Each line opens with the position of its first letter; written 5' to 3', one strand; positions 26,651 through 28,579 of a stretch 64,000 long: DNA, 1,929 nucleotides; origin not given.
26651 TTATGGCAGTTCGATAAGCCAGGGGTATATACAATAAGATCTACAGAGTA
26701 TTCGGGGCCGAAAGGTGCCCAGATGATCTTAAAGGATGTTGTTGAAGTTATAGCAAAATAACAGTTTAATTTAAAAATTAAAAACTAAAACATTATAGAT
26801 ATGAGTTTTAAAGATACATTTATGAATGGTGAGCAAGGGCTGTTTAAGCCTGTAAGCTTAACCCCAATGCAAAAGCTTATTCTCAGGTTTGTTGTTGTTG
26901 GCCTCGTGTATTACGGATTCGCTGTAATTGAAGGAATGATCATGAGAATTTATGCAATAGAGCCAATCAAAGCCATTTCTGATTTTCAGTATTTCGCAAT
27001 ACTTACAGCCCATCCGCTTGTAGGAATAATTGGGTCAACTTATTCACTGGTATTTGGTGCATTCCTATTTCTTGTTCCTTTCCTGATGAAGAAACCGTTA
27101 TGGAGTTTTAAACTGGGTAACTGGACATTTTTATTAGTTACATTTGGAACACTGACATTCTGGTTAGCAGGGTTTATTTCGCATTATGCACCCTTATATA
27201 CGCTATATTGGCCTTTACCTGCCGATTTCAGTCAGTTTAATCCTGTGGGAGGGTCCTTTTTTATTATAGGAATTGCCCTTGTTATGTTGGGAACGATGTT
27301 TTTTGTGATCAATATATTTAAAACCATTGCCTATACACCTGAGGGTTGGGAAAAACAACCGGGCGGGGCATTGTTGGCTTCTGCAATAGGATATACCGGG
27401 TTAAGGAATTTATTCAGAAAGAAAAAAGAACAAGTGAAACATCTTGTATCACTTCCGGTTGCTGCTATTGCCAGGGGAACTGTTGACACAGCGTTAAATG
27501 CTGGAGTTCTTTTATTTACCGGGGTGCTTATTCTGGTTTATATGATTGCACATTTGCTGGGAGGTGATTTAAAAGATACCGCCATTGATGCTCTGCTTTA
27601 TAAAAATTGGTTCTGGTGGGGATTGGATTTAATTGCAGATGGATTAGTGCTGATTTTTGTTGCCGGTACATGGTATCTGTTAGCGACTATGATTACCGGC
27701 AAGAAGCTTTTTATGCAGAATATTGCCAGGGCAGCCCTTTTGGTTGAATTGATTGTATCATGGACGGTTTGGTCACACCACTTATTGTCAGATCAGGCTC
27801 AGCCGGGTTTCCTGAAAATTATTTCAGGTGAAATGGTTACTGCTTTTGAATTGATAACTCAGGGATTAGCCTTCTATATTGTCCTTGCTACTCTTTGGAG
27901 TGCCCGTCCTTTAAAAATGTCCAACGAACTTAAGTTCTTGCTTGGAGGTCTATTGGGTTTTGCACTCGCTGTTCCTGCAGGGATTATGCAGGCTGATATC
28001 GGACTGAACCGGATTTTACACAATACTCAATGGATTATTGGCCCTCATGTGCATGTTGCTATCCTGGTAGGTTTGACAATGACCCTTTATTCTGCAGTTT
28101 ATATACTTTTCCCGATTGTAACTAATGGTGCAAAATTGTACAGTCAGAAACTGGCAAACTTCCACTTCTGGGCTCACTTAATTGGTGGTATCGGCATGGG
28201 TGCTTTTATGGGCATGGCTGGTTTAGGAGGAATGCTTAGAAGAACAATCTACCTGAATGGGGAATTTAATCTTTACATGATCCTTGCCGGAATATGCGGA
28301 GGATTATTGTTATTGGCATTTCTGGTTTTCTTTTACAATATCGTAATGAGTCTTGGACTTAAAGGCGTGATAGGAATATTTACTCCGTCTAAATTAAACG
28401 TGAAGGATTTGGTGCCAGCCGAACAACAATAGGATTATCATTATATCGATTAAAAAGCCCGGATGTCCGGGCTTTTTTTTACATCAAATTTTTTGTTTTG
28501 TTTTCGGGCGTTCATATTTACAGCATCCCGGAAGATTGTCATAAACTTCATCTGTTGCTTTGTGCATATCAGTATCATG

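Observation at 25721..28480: Rrf2-controlled heme-copper oxidoreductase with an Asp-x3-Asp active site and no CuA: candidate non-canonical NO reductase or new HCO chemistry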

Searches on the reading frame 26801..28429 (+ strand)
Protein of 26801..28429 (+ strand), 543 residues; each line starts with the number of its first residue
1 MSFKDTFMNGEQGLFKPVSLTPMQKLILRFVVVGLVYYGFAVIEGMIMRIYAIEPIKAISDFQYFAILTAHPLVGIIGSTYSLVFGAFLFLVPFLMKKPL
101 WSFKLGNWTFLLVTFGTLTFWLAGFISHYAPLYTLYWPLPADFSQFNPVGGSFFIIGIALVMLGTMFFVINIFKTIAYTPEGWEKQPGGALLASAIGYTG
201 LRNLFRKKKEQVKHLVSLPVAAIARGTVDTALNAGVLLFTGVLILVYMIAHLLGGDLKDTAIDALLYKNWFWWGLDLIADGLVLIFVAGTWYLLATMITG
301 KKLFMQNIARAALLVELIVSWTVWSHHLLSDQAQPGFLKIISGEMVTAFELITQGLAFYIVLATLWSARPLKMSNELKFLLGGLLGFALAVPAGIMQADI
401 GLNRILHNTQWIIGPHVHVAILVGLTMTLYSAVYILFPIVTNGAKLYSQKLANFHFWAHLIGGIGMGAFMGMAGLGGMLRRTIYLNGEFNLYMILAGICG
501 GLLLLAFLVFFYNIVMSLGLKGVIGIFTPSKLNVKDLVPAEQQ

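Call 3: search_protein_families(library=pfam, proteins=[window:26801-28429:+], max_evalue=1)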
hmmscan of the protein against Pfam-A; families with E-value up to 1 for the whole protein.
window:26801-28429:+ (543 aa): 1 family
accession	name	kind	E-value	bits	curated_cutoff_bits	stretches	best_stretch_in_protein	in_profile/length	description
PF00115.25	COX1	-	2.8e-52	178.5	34.8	1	26-499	2-433/436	Cytochrome C and Quinol oxidase polypeptide I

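Call 4: search_protein_families(library=ncbifam, proteins=[window:26801-28429:+], max_evalue=1)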
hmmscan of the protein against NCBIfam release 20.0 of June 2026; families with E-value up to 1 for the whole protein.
window:26801-28429:+ (543 aa): 4 families
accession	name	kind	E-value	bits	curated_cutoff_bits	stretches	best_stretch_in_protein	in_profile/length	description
TIGR02891.1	CtaD_CoxA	equivalog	3.4e-26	92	670.75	2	248-518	204-469/504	cytochrome c oxidase subunit I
TIGR00780.1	ccoN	equivalog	2.6e-15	56.3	583.15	2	257-490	191-419/474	cytochrome-c oxidase, cbb3-type subunit I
NF011053.0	PRK14485.1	subfamily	7.7e-14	50.8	1080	2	25-128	305-403/716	putative bifunctional cbb3-type cytochrome c oxidase subunit I/II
NF041075.1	quin_ox_SoxB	equivalog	1.6e-06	27.4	700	1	262-517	198-453/468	proton pump complex quinol oxidase subunit SoxB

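Call 6: search_solved_structures(query=window:26801-28429:+, max_evalue=0.001, show_alignments=2)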
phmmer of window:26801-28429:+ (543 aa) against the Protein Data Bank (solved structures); distinct sequences matched with E-value up to 0.001: 0.

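Call 12: find_homologous_proteins(query=window:26801-28429:+, max_evalue=0.00001)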
Query window:26801-28429:+ (543 aa): 3092 proteins with E <= 0.00001 among 8000 candidates; the best 120 are listed.
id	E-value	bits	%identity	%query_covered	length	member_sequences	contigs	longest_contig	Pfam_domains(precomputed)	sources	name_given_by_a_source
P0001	0.0e+0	1193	100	100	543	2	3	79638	PF00115.26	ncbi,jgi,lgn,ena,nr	ncbi:MAG: cbb3-type cytochrome c oxidase subunit I [Bacteroidales bacterium]|nr:cbb3-type cytochrome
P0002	0.0e+0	1158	96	100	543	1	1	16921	PF00115.26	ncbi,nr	ncbi:MAG: cbb3-type cytochrome c oxidase subunit I [Bacteroidetes bacterium]|nr:cbb3-type cytochrome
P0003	0.0e+0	1154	95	100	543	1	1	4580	PF00115.26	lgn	-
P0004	0.0e+0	1149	95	100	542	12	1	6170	PF00115.26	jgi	-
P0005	0.0e+0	1100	91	100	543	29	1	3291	PF00115.26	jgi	-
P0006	0.0e+0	1095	89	100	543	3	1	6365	PF00115.26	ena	-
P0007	0.0e+0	1093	90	100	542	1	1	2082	PF00115.26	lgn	-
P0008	0.0e+0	1092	89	100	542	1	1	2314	PF00115.26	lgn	-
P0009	0.0e+0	1092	90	100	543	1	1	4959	PF00115.26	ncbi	-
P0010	0.0e+0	1091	89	100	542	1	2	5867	PF00115.26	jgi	-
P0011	0.0e+0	1087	89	100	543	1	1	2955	PF00115.26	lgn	-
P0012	0.0e+0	1084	89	100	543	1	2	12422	PF00115.26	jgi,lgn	jgi:cytochrome c oxidase subunit 1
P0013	0.0e+0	1083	87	100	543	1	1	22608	PF00115.26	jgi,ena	-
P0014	0.0e+0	1083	89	100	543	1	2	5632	PF00115.26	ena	-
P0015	0.0e+0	1083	89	100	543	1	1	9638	PF00115.26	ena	-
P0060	0.0e+0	1056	85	100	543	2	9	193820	PF00115.26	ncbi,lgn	-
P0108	0.0e+0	1046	85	100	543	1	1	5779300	PF00115.26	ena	-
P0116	0.0e+0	1044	85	100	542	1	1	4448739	PF00115.26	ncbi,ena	-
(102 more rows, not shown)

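Call 14: find_related_loci(query=window:26801-28429:+, collection=genome_contigs, flank=6000)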
Query window:26801-28429:+ (543 aa) in genome_contigs; peptide patterns used: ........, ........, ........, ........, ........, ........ (x = any residue, [..] = any of these).
373 stretches matched a pattern; 255 encode a relative of the query (tblastn E <= 1e-3); the best 80 are kept; 80 distinct loci.
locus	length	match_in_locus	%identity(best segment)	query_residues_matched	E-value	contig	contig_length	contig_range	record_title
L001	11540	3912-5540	96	1-543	0e+0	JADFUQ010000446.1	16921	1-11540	MAG: Bacteroidetes bacterium isolate C2.bin.40 k83_2007811, whole genome shotgun sequence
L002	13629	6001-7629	91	1-543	0e+0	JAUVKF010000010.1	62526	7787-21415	MAG: Chlorobiota bacterium isolate CSMAG_473 CSMAG_473_k141_2772284_length_62526_cov_19.9866, whole genome shotgun seque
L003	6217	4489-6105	88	1-539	0e+0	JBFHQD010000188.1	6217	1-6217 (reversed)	MAG: Bacteroidales bacterium isolate Mix_sand08.2021.06.G.64 k141_671486_length_6217_cov_11.0000, whole genome shotgun s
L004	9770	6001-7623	89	1-541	0e+0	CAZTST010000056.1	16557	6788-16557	MAG TPA_asm: uncultured Draconibacterium sp. isolate SRP256446_co1_70 genome assembly, contig: NODE_1312_length_16557_co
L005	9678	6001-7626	89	1-542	0e+0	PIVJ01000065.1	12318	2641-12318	MAG: Bacteroidetes bacterium isolate Glo_2 GloG15_CONTIG6488, whole genome shotgun sequence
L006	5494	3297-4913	89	1-539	0e+0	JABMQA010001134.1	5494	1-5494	MAG: Bacteroidetes bacterium isolate bin.444 k141_5754188, whole genome shotgun sequence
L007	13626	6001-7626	87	1-542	0e+0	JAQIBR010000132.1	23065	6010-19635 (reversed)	MAG: Bacteroidales bacterium isolate GH48 k119_458700, whole genome shotgun sequence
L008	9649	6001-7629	88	1-543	0e+0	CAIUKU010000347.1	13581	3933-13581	MAG: uncultured Bacteroidales bacterium isolate Loclat_bin-11079 genome assembly, contig: bin-11079:347/526, whole genom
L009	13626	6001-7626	88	1-542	0e+0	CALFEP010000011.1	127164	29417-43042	MAG TPA_asm: uncultured Bacteroidetes bacterium isolate SRR3330207_bin.16_CONCOCT_v1.1_MAG genome assembly, contig: ERZ7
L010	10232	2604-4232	86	1-543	0e+0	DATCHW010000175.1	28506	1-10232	MAG TPA_asm: Ignavibacteria bacterium isolate SMAG_U7843 k141_280111, whole genome shotgun sequence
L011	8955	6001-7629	83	1-543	0e+0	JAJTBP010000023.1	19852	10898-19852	MAG: Marinilabiliales bacterium isolate MS_R2_32 NODE_579_length_19852_cov_3.855887, whole genome shotgun sequence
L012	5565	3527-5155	86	1-543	0e+0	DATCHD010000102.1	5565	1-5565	MAG TPA_asm: Prolixibacteraceae bacterium isolate SMAG_U7824 k141_603973, whole genome shotgun sequence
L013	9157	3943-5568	87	1-542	0e+0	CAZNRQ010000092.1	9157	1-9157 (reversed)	MAG TPA_asm: uncultured Bacteroidales bacterium isolate SRP142039_co2_135 genome assembly, contig: NODE_6490_length_9157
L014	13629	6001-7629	85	1-543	0e+0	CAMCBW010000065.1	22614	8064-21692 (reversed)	MAG: Tangfeifania diversioriginum isolate MiH-14oct19-11 genome assembly, contig: MiH-14oct19-C4460, whole genome shotgu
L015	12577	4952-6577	87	1-542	0e+0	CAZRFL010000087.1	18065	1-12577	MAG TPA_asm: uncultured Bacteroidales bacterium isolate SRP272421_co1_615 genome assembly, contig: NODE_8650_length_1806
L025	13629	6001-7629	85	1-543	0e+0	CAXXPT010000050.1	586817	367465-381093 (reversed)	MAG: Prolixibacteraceae bacterium isolate b6f318f8-4994-49de-8556-7236ee9170bb genome assembly, contig: contig_50, whole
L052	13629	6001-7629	80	1-543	0e+0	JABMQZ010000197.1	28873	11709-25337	MAG: Bacteroidetes bacterium isolate bin.184 k141_4821332, whole genome shotgun sequence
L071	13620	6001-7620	82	1-542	0e+0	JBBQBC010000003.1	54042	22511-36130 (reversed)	MAG: Bacteroidales bacterium isolate Co_metawrap_1396 Cmw_1396_k141_29159353_length_54042_cov_10.9985, whole genome shot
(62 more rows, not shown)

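Call 20: search_protein_representatives(protein=window:26801-28429:+)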
Query: 543 residues. Proteins with E-value up to 0.001 (for the whole library): 405; up to 1e-10: 184; up to 1e-30: 57. The best 150 are listed.
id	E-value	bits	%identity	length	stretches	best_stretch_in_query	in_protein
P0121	5.1e-265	897.1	75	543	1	2-540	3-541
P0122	2.6e-132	459.0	88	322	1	253-484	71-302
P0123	3.3e-115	402.6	47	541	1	23-530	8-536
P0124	7.9e-110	384.8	81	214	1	329-541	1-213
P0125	4.7e-108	379.0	62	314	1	1-291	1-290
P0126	3.6e-87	310.1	59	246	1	1-242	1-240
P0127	2.0e-83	297.7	85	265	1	248-414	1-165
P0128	4.3e-77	276.8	69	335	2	399-478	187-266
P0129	1.4e-71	258.6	79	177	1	149-313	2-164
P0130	6.4e-68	246.5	89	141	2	362-456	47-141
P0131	2.4e-67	244.6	72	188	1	323-474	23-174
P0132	3.3e-66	240.9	74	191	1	1-150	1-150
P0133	1.2e-62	229.1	69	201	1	132-283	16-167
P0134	1.7e-55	205.5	41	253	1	291-531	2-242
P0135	4.6e-55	204.1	84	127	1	1-115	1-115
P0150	2.0e-44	169.0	38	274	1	21-290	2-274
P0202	1.4e-22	96.8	27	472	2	235-517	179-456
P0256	5.1e-15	71.9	29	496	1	23-481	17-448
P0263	3.3e-14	69.2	31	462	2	252-516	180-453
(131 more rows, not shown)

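Call 34: list_cluster_members(proteins=[P0123, P0121, P0202, P0263, P0256, P0150, P0134])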
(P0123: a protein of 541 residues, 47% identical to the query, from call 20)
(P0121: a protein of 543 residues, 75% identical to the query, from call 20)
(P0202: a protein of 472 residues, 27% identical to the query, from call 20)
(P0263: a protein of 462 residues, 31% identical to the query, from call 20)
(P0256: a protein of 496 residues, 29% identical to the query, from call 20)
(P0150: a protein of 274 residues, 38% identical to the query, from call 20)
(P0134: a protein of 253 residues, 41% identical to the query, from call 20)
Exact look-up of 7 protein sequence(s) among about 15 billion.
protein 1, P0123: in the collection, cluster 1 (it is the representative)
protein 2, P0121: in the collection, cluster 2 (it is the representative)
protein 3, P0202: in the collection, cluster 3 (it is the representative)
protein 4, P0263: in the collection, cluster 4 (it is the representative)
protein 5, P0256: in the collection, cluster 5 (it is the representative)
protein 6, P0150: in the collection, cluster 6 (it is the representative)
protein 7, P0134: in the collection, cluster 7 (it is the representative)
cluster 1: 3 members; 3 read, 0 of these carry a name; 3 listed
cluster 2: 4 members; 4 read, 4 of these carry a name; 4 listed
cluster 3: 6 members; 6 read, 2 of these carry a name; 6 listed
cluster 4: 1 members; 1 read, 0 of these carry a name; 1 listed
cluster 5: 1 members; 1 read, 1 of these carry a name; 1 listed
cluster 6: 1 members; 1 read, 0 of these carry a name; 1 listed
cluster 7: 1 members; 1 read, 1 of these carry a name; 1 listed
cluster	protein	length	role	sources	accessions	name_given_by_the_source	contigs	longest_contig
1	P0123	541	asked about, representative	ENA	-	-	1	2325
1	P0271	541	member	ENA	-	-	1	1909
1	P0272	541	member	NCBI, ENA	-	-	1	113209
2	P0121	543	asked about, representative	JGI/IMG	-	cytochrome c oxidase subunit 1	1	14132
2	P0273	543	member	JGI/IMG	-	cytochrome c oxidase subunit 1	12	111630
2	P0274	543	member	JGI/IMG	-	cytochrome c oxidase subunit 1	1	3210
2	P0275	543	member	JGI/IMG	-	cytochrome c oxidase subunit 1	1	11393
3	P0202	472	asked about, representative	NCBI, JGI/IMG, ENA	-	-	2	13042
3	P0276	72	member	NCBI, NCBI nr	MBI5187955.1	MAG: hypothetical protein HZA07_02615 [Nitrospirae bacterium] | hypothetical protein [Nitrospirota bacterium]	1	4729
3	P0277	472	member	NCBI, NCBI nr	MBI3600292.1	MAG: cbb3-type cytochrome c oxidase subunit I [Nitrospinae bacterium] | cbb3-type cytochrome c oxidase subunit I [Nitrospinota bacterium]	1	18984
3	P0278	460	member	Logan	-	-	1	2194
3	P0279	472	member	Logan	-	-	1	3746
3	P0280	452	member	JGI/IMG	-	-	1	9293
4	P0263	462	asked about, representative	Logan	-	-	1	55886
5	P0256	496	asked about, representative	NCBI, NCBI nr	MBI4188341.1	MAG: cbb3-type cytochrome c oxidase subunit I [Chloroflexi bacterium] | cbb3-type cytochrome c oxidase subunit I [Chloroflexota bacterium]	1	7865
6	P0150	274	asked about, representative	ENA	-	-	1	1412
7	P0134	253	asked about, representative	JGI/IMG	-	cytochrome c oxidase subunit 1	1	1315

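Call 35: find_encoding_contigs(protein=P0272, flank=6000, max_places=3)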
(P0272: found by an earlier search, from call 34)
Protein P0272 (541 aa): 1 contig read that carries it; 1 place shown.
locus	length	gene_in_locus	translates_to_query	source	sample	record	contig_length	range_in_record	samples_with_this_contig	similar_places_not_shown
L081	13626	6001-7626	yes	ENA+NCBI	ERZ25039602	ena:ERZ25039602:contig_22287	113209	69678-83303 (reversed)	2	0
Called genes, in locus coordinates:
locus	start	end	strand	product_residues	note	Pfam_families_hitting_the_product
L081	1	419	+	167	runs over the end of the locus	PF02566:OsmC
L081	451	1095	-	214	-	PF01592:NifU_N, PF01883:FeS_assembly_P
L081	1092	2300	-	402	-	PF00266:Aminotran_5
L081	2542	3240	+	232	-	PF01411:tRNA-synt_2c (weak), PF07973:tRNA_SAD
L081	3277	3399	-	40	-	-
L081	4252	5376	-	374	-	PF04055:Radical_SAM, PF13353:Fer4_12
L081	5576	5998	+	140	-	-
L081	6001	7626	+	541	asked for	PF00115:COX1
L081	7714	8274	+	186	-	PF01814:Hemerythrin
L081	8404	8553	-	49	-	PF04945:YHS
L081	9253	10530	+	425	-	PF00270:DEAD, PF04851:ResIII, PF00271:Helicase_C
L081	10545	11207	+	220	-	PF21473:OB_Ssb-like (weak), PF01336:tRNA_anti-codon (weak)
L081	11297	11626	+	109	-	-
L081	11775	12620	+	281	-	-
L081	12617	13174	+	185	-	PF12680:SnoaL_2, PF13474:SnoaL_3 (faint), PF14534:DUF4440 (weak)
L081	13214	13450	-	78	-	-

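Call 39: find_homologous_proteins(query=P0123, max_evalue=0.00001)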
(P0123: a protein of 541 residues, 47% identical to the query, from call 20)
Query P0123 (541 aa): 1654 proteins with E <= 0.00001 among 8000 candidates; the best 120 are listed.
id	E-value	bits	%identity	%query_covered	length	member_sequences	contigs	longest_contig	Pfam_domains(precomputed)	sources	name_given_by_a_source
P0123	0.0e+0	1187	100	100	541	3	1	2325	PF00115.26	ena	-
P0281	0.0e+0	1125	94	100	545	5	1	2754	PF00115.26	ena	-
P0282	0.0e+0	1069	87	100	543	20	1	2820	PF00115.26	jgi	-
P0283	0.0e+0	1060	87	100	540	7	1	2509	PF00115.26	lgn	-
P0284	0.0e+0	1059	88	99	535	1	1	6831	PF00115.26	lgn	-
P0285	0.0e+0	1056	87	100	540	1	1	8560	PF00115.26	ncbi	-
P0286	0.0e+0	1047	87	99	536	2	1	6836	PF00115.26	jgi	-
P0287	0.0e+0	1046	86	100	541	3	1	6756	PF00115.26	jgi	-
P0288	0.0e+0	1042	86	99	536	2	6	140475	PF00115.26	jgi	jgi:cytochrome c oxidase subunit 1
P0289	0.0e+0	1041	86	99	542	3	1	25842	PF00115.26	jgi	-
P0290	0.0e+0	1036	85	99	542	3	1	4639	PF00115.26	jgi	-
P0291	0.0e+0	1033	85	99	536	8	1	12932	PF00115.26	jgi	-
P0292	0.0e+0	1028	83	100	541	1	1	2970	PF00115.26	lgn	-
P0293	0.0e+0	1022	82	100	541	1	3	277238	PF00115.26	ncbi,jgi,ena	-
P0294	0.0e+0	1019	84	100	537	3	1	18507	PF00115.26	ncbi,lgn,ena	-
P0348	9.4e-209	713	63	98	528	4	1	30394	PF00115.26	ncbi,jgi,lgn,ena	-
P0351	1.5e-197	676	59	99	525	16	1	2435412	PF00115.26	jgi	-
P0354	3.1e-195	668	59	99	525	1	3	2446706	PF00115.26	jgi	jgi:cytochrome c oxidase subunit 1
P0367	1.8e-160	553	52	99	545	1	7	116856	PF00115.26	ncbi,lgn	-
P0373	4.3e-160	552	51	99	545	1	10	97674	PF00115.26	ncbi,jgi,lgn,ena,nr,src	ncbi:MAG TPA: cbb3-type cytochrome c oxidase subunit I [Anaerolineae bacterium]|nr:cbb3-type cytochr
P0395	4.1e-158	546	49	99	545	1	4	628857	PF00115.26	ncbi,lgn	-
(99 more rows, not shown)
